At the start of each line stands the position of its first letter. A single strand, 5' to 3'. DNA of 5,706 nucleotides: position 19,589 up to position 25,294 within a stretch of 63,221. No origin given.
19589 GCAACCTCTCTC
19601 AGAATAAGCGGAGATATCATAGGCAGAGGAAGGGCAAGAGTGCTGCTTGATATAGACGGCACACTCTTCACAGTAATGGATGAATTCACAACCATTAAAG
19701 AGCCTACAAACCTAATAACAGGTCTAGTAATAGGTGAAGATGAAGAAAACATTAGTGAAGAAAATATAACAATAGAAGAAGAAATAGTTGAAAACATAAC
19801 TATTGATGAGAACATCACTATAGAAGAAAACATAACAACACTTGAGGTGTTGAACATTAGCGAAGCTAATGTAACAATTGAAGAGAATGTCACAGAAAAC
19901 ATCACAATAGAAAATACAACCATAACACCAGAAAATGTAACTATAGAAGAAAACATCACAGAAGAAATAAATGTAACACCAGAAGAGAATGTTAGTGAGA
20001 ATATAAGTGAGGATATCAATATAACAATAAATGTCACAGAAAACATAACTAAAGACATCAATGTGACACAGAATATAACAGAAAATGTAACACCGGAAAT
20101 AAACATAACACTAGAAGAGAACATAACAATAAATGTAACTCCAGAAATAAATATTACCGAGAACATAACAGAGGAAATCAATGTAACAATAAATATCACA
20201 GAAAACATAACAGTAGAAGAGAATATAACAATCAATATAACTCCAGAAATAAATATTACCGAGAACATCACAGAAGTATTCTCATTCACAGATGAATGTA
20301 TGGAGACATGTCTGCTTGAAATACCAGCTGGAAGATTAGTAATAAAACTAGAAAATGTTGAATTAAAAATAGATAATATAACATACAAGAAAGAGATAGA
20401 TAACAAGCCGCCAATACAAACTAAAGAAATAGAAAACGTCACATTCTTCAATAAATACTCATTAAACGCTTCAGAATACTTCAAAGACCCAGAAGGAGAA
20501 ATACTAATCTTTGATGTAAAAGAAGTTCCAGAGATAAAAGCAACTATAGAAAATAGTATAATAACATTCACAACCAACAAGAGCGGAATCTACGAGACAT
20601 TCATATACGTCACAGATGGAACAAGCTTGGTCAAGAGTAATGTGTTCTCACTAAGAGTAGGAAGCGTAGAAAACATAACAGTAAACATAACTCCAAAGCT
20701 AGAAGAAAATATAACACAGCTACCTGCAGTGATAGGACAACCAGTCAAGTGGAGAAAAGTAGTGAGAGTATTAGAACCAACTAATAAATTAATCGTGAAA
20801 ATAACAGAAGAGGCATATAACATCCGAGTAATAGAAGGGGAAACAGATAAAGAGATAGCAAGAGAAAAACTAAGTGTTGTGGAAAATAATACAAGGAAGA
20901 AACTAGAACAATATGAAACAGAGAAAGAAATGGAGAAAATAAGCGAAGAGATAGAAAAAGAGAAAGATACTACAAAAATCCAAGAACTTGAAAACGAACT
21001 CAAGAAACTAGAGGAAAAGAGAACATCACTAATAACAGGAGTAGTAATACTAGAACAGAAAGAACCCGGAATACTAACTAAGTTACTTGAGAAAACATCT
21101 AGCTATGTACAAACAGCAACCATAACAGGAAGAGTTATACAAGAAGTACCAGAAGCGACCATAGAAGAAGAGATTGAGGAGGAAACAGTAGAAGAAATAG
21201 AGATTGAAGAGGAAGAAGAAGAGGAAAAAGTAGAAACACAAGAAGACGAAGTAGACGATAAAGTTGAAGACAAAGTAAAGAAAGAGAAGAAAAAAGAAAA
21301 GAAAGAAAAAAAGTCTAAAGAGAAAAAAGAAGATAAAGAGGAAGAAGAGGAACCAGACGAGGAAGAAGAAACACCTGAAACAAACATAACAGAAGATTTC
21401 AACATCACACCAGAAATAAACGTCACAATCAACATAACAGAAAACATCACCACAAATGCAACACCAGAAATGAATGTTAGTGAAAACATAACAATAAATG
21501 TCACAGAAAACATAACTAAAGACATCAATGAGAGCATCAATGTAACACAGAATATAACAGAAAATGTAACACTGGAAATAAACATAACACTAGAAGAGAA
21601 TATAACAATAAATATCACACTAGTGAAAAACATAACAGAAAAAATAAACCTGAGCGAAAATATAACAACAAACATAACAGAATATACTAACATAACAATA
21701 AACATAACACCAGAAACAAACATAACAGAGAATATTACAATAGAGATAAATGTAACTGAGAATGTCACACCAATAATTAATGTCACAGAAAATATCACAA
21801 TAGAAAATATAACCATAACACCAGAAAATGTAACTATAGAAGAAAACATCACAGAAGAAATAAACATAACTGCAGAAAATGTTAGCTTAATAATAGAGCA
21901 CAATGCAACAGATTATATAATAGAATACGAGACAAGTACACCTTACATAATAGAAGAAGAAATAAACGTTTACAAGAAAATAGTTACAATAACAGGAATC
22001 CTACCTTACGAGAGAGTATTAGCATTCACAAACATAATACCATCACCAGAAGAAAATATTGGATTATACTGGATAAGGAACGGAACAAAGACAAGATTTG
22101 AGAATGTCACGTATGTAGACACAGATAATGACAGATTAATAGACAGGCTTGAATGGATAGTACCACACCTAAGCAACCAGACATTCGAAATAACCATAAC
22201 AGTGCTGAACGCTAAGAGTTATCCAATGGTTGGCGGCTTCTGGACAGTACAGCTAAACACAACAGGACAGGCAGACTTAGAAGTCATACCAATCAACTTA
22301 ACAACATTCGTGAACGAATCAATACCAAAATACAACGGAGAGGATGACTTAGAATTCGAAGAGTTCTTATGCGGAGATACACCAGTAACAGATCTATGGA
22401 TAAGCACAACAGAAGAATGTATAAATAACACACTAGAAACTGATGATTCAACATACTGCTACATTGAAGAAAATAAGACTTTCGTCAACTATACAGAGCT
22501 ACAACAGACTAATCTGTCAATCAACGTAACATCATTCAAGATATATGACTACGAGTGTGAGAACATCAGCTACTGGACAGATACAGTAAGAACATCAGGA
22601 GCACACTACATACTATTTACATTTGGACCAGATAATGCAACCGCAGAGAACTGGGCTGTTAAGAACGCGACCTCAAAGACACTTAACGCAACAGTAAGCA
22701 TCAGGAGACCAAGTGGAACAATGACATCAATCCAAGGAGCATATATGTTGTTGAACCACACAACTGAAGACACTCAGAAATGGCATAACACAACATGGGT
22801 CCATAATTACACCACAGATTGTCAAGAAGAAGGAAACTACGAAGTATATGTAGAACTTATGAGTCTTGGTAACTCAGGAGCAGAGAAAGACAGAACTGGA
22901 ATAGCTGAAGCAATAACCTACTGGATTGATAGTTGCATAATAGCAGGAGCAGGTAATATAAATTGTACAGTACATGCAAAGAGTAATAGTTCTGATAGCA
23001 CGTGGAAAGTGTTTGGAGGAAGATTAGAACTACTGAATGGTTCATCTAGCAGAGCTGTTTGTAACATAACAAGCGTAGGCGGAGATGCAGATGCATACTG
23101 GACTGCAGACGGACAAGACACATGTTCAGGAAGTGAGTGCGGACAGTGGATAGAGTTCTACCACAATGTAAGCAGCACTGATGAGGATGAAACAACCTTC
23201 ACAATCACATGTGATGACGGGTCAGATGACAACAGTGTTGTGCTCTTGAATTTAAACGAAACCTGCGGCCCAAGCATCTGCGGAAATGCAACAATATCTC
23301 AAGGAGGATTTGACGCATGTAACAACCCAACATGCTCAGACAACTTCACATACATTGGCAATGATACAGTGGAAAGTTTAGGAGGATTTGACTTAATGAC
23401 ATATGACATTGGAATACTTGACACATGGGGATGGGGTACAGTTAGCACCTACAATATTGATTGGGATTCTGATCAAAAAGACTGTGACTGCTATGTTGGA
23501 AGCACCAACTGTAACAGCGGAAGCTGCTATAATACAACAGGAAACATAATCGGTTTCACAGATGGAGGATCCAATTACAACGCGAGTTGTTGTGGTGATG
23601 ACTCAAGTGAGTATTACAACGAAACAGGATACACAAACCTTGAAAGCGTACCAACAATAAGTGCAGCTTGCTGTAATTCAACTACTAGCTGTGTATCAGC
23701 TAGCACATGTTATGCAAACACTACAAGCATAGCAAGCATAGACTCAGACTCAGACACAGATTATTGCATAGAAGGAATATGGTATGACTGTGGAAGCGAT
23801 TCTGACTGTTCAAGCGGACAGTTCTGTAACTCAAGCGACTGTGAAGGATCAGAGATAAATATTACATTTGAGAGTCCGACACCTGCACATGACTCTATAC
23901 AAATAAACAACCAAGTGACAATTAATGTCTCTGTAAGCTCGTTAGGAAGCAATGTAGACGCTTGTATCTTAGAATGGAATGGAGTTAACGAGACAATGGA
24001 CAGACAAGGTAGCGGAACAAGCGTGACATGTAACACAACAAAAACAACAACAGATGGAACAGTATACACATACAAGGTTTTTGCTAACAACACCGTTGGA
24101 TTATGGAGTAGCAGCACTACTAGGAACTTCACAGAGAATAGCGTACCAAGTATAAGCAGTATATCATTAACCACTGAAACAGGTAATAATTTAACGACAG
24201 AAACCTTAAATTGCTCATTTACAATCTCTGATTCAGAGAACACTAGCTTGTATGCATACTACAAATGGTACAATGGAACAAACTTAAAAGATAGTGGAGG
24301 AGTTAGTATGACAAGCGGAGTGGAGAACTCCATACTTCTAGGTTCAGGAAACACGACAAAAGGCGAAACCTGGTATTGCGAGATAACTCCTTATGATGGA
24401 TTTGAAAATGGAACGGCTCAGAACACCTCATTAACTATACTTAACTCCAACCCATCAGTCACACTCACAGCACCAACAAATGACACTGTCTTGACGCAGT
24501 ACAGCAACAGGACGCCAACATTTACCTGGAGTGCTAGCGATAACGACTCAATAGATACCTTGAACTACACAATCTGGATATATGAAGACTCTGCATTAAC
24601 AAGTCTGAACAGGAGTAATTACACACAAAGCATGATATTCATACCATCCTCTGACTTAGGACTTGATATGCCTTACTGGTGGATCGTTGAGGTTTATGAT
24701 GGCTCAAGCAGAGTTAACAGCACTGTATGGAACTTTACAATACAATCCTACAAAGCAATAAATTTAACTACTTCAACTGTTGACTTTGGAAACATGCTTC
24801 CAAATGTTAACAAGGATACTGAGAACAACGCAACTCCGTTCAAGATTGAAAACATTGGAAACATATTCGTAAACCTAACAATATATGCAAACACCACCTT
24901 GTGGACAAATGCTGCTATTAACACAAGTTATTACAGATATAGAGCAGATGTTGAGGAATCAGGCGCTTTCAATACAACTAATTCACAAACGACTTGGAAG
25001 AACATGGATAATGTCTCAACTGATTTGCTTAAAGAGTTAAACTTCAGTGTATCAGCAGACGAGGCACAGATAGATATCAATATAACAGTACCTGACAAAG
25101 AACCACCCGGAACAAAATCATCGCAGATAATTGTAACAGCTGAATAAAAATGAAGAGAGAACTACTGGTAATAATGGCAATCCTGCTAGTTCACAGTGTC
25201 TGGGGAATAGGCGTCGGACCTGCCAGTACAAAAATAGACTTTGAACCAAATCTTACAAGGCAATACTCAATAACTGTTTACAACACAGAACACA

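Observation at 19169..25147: Giant type-II anchored protein with extreme N-x-S/T sequon density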

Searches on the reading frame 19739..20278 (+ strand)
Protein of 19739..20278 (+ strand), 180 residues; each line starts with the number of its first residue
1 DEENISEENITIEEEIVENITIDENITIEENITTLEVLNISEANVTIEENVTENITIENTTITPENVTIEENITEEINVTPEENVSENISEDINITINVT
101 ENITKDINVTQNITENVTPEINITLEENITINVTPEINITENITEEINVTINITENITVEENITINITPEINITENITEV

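Call 91: search_protein_representatives(protein=window:19739-20278:+)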
Query: 180 residues. Proteins with E-value up to 0.001 (for the whole library): 51; up to 1e-10: 6; up to 1e-30: 1. The best 51 are listed.
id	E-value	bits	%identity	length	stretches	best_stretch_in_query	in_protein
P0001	2.2e-99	345.9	65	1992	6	1-180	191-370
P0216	2.6e-22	95.7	48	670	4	20-158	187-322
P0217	8.8e-19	84.2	38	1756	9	106-169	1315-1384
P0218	8.4e-14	68.1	47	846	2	28-179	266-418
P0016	9.6e-13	64.6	45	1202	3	28-159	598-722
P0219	5.7e-11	58.9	11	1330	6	67-165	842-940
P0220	1.2e-10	57.8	19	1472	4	71-178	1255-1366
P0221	3.5e-10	56.3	25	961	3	41-176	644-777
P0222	6.1e-10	55.5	30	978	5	47-174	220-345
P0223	3.3e-09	53.1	16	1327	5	61-174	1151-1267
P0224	8.3e-08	48.6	27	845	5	67-162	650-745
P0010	9.5e-08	48.4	50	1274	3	9-166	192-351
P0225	2.0e-07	47.3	24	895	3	17-177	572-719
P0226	3.8e-07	46.4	17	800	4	53-172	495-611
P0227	4.5e-07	46.2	24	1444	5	30-177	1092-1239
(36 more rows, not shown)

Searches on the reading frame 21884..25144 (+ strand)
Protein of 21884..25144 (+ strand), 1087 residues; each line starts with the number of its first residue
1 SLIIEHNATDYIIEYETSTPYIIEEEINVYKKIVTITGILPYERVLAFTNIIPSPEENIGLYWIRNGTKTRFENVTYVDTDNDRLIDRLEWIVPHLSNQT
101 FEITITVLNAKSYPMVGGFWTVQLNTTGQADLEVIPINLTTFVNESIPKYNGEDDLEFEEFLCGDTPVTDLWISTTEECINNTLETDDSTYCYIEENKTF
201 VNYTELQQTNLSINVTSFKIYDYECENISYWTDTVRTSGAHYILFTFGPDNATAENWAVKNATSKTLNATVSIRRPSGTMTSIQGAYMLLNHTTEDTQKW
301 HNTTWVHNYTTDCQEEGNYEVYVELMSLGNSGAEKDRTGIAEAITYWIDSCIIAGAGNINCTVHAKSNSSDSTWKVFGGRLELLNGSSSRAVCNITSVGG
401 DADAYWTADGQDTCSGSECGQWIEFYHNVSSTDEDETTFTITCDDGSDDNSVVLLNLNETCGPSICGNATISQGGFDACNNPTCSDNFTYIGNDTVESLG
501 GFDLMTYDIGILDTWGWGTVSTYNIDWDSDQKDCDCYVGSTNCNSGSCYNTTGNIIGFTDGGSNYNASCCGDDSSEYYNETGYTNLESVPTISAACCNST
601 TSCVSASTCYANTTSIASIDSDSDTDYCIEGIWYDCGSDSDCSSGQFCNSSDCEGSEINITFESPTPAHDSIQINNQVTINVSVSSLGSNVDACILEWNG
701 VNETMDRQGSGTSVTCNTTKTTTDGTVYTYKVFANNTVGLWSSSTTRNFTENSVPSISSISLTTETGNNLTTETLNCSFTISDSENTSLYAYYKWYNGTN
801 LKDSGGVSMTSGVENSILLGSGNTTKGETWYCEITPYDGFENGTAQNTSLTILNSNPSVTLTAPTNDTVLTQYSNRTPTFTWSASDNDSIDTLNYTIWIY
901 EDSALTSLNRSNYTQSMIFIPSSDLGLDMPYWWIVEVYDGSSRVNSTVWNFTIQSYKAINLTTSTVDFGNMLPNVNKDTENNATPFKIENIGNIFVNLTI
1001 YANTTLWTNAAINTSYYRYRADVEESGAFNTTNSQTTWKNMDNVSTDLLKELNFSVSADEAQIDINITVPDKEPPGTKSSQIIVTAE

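Call 23: search_solved_structures(query=window:21884-25144:+, max_evalue=1, show_alignments=2)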
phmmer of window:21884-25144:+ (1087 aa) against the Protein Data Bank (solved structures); distinct sequences matched with E-value up to 1: 0.

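Call 47: predict_structure(alignment_id=A1)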
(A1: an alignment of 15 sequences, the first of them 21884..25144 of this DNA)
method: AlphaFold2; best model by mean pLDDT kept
length: 1087 residues; sequences in the alignment: 15
mean_pLDDT: 62.0   pTM: 0.33
mean pLDDT of the five models: 62.0, 60.5, 59.1, 57.6, 57.2
residues with pLDDT >= 90: 91; 70-90: 392; 50-70: 253; < 50: 351
segments of 3 or more residues with pLDDT < 50: 1-16, 113-118, 138-140, 142-154, 237-239, 257-332, 339-342, 374-378, 384-391, 448-611, 973-982, 1009-1032, 1043-1053
pLDDT, mean of each block of 10 residues (from residue 1): 42 53 83 81 78 86 81 86 86 74 81 49 78 72 41 57 83 87 85 86 79 80 83 62 77 52 29 40 28 28 29 32 33 48 55 59 66 49 43 64 62 61 61 64 57 36 29 26 41 30 23 25 22 21 25 23 23 25 27 27 36 53 52 57 68 75 83 77 85 86 86 89 80 81 72 85 81 85 82 89 89 89 82 88 87 83 89 74 82 87 75 84 80 90 89 75 59 47 58 65 56 45 42 54 42 50 56 56 64
secondary structure, 60 per line:
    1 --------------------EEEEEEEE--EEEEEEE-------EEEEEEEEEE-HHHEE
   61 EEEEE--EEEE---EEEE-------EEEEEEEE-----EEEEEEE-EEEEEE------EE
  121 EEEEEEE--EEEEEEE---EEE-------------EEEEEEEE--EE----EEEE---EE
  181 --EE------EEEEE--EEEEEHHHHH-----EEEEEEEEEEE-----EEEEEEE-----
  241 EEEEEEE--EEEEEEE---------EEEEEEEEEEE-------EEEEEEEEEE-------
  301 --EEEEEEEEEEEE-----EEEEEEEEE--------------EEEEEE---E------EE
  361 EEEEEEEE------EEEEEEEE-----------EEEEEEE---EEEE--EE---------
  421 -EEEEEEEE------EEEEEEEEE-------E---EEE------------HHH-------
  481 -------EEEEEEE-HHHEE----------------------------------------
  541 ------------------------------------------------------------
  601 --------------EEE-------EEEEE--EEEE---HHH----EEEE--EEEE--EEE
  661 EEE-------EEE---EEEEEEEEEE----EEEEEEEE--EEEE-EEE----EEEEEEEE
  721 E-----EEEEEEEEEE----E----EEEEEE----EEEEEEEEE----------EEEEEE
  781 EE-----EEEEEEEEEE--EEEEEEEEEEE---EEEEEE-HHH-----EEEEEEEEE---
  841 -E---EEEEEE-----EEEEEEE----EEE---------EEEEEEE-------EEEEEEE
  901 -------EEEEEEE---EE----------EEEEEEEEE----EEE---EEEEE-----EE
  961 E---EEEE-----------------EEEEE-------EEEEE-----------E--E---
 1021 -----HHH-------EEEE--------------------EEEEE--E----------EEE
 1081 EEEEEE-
elements in order (helices of 4 or more, strands of 3 or more residues): E21-28 E31-37 E45-54 E59-65 E68-71 E75-78 E86-93 E99-105 E107-112 E119-127 E130-136 E140-142 E156-163 E172-175 E191-195 E198-202 H203-207 E213-223 E229-235 E241-247 E250-256 E266-276 E284-293 E303-314 E320-328 E343-348 E359-368 E375-382 E394-400 E404-407 E422-429 E436-444 E456-458 E488-494 E615-617 E625-629 E632-635 E646-649 E652-655 E658-663 E671-673 E677-686 E691-698 E701-704 E706-708 E713-721 E727-736 E746-751 E756-764 E775-782 E788-797 E800-810 E814-819 E829-837 E846-851 E857-863 E868-870 E880-886 E894-900 E908-914 E930-938 E943-945 E949-953 E959-961 E965-968 E986-990 E998-1002 E1036-1039 E1060-1064 E1078-1086

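Call 50: fold_search(model_id=the predicted structure, library=pdb)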
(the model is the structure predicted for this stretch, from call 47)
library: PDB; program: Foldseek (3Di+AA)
matches with E <= 10: 1646; with E <= 0.001: 281
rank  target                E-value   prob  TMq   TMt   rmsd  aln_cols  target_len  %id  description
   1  9ijj_4G               1.1e-09  1.00  0.12  0.05  100.0      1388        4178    7  In situ structure of the central apparatus in mouse sperm axoneme. (released 2025-06-04)
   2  5a42                  1.4e-09  1.00  0.11  0.08  49.5      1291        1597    8  Cryo-EM single particle 3D reconstruction of the native conformation of E. coli alpha-2-macroglobulin (ECAM) (released 2015-07-29)
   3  8k53_A                3.3e-09  1.00  0.15  0.19  39.1      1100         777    9  Structure of the Dimeric Human CNTN2 Ig 1-6-FNIII 1-2 Domain in an Asymmetric State (released 2023-12-06)
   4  9ijj_4H               3.8e-09  1.00  0.14  0.06  81.1      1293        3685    8  In situ structure of the central apparatus in mouse sperm axoneme. (released 2025-06-04)
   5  4u48                  4.2e-09  1.00  0.11  0.08  48.2      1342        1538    7  Crystal structure of Salmonella alpha-2-macroglobulin (released 2014-09-17)
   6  9ba4_A                5.8e-09  1.00  0.13  0.14  42.6      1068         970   10  Full-length cross-linked Contactin 2 (CNTN2) (released 2024-07-17)
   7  8q6t_I                6.3e-09  1.00  0.13  0.13  78.4      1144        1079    8  Helical reconstruction of the relaxed thick filament from FIB milled left ventricular mouse myofibrils (released 2023-11-01)
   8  8v2b_B                8.8e-09  1.00  0.08  0.14  30.9       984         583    9  Cryo-EM structure of mouse type II OSM receptor complex: model for full extracellular assembly (released 2024-11-20)
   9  5i99                  1.3e-08  1.00  0.14  0.35  13.3       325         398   11  Crystal structure of mouse CNTN3 Ig5-Fn2 domains (released 2016-08-31)
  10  7q60                  1.5e-08  1.00  0.11  0.10  39.4      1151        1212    7  Structure of TEV cleaved A2ML1 (A2ML1-TE) (released 2022-04-20)
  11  5e4s                  2.0e-08  1.00  0.12  0.32  15.8       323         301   11  Crystal structure of mouse CNTN4 FN1-FN3 domains (released 2016-08-31)
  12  7som_D                2.0e-08  1.00  0.11  0.09  38.4      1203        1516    7  Ciliary C2 central pair apparatus isolated from Chlamydomonas reinhardtii (released 2022-04-13)
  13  5fmv_A                2.4e-08  1.00  0.12  0.29  12.6       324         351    8  Crystal structure of human CD45 extracellular region, domains d1-d4 (released 2016-03-23)
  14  7ne1_B                3.9e-08  1.00  0.12  0.31  14.6       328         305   13  Structure of the complex between Netrin-1 and its receptor Neogenin (released 2021-03-31)
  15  9fx2                  6.7e-08  1.00  0.12  0.12  43.6      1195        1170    6  Structure of methylamine activated CD109 (released 2025-03-19)
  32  7ptp_A                2.0e-07  1.00  0.12  0.15  25.8       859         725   11  In-situ structure of pentameric S-layer protein (released 2021-12-15)
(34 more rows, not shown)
